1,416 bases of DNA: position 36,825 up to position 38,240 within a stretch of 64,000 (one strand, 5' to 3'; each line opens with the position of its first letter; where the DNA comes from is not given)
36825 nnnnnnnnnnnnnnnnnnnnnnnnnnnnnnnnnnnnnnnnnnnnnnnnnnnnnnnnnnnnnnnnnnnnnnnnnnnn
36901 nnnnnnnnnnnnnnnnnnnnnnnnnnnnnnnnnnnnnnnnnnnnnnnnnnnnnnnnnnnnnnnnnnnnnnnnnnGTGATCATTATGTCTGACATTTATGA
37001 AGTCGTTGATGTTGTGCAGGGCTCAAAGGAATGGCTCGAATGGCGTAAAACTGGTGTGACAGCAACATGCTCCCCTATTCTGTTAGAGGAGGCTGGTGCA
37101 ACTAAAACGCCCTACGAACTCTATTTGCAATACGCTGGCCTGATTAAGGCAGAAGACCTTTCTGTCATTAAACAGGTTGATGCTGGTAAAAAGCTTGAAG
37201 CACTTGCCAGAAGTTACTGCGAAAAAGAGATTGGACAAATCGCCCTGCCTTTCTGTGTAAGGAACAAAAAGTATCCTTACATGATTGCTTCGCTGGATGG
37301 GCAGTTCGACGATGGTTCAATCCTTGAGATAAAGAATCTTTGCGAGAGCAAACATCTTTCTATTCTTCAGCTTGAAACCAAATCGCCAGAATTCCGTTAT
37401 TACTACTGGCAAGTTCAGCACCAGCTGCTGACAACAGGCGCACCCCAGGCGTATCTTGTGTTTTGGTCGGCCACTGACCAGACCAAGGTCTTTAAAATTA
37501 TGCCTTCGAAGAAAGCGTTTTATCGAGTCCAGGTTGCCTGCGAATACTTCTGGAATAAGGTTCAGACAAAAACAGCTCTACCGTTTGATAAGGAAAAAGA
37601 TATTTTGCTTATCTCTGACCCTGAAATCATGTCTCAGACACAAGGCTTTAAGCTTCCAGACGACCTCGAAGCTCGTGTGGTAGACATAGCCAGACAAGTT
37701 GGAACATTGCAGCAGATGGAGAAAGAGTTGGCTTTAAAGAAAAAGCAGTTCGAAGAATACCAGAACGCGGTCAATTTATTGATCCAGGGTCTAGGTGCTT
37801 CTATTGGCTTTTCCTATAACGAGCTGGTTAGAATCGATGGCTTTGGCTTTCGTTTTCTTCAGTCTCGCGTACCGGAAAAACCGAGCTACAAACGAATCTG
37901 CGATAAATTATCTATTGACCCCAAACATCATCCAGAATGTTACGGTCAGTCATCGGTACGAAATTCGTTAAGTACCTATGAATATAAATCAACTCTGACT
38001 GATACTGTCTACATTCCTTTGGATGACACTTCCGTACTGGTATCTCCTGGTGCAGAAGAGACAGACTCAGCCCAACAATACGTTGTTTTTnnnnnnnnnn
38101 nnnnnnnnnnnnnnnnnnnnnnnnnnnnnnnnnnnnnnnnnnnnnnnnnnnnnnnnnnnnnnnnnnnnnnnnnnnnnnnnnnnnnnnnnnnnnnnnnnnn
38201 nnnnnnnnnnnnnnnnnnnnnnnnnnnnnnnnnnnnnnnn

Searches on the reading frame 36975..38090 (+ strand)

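Call 26: search_protein_families(library=pfam, proteins=[window:36975-38090:+], max_evalue=0.01)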
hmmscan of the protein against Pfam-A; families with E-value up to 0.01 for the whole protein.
window:36975-38090:+ (372 aa): 1 family
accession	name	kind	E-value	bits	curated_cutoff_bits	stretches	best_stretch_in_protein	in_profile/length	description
PF09588.16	YqaJ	-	1.9e-19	70.8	22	1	19-156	1-149/150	YqaJ-like viral recombinase domain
